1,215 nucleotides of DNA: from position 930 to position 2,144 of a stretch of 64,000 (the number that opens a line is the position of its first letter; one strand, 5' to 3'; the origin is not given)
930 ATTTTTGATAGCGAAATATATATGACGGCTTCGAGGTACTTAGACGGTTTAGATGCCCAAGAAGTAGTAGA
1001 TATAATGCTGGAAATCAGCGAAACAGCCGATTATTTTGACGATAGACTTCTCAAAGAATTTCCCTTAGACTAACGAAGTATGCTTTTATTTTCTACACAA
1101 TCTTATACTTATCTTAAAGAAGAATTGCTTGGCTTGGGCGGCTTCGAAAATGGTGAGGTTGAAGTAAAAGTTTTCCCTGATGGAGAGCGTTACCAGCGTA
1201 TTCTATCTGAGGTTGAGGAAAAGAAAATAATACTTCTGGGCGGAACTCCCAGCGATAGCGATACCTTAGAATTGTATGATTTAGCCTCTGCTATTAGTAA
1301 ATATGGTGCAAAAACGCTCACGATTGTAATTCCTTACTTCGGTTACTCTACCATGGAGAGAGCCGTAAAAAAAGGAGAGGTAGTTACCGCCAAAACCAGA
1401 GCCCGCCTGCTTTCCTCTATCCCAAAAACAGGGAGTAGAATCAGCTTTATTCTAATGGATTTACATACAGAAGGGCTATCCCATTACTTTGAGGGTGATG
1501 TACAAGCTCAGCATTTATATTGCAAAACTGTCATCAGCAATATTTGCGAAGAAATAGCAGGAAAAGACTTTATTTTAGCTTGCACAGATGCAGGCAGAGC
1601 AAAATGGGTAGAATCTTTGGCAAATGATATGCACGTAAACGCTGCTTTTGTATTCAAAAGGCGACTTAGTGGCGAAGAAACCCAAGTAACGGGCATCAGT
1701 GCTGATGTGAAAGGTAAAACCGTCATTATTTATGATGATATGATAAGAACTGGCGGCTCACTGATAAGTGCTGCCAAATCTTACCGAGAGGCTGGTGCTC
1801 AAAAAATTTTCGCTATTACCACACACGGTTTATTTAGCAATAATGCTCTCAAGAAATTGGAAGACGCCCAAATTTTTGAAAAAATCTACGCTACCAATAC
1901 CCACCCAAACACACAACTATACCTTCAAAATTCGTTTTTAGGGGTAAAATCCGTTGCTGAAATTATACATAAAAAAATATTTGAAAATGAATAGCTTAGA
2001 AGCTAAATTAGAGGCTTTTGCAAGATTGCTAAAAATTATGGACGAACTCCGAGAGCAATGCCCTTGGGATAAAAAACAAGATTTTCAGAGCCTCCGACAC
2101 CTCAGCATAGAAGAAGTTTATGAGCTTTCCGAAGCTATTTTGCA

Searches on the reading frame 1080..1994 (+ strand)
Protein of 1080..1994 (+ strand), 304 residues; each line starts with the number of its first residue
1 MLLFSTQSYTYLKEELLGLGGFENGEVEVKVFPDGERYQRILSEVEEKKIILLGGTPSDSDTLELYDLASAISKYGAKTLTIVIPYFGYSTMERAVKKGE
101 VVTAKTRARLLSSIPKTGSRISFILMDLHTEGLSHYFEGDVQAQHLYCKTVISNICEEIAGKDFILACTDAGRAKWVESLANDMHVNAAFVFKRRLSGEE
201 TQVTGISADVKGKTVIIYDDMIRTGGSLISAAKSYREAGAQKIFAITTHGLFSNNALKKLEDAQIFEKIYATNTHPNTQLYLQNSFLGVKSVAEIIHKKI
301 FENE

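Call 53: search_protein_families(library=pfam, alignment_id=A4, max_evalue=0.00001)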
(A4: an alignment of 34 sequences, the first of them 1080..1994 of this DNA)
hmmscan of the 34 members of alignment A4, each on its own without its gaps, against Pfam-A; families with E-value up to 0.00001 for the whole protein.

A. member 1, window:1080-1994:+ (304 aa): 3 families
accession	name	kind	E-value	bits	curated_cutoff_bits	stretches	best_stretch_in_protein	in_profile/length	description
PF13793.12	Pribosyltran_N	-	7.7e-20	71.3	25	1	1-113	1-115/117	N-terminal domain of ribose phosphate pyrophosphokinase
PF14572.12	Pribosyl_synth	-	4.4e-16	59.8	27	1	205-294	76-164/184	Phosphoribosyl synthetase-associated domain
PF00156.33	Pribosyltran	-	4e-11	42.9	26.3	1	148-263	15-135/158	Phosphoribosyl transferase domain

B. families by the number of members that match (of 34 scanned): 54 families (the first 25 are shown)
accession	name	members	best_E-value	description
PF00034.26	Cytochrom_C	2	2.7e-12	Cytochrome c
PF13442.11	Cytochrome_CBB3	2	5.4e-12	Cytochrome C oxidase, cbb3-type, subunit III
PF00115.25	COX1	1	6.5e-141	Cytochrome C and Quinol oxidase polypeptide I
PF00133.28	tRNA-synt_1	1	2.2e-121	tRNA synthetases class I (I, L, M and V)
PF00146.26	NADHdh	1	1.5e-108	NADH dehydrogenase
PF08885.17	GSCFA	1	2.1e-82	GSCFA family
PF00501.34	AMP-binding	1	3.5e-71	AMP-binding enzyme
PF00208.27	ELFV_dehydrog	1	2.9e-59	Glutamate/Leucine/Phenylalanine/Valine dehydrogenase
PF11821.13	ActD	1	2.8e-54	Alternative complex III, ActD subunit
PF00378.25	ECH_1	1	4.5e-54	Enoyl-CoA hydratase/isomerase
PF19302.4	DUF5915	1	1.1e-50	Domain of unknown function (DUF5915)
PF02812.23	ELFV_dehydrog_N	1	1.6e-49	Glu/Leu/Phe/Val dehydrogenase, dimerisation domain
PF04413.22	Glycos_transf_N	1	6.2e-43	3-Deoxy-D-manno-octulosonic-acid transferase (kdotransferase)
PF08264.19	Anticodon_1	1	1.1e-33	Anticodon-binding domain of tRNA ligase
PF03819.22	MazG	1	2.4e-33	MazG nucleotide pyrophosphohydrolase domain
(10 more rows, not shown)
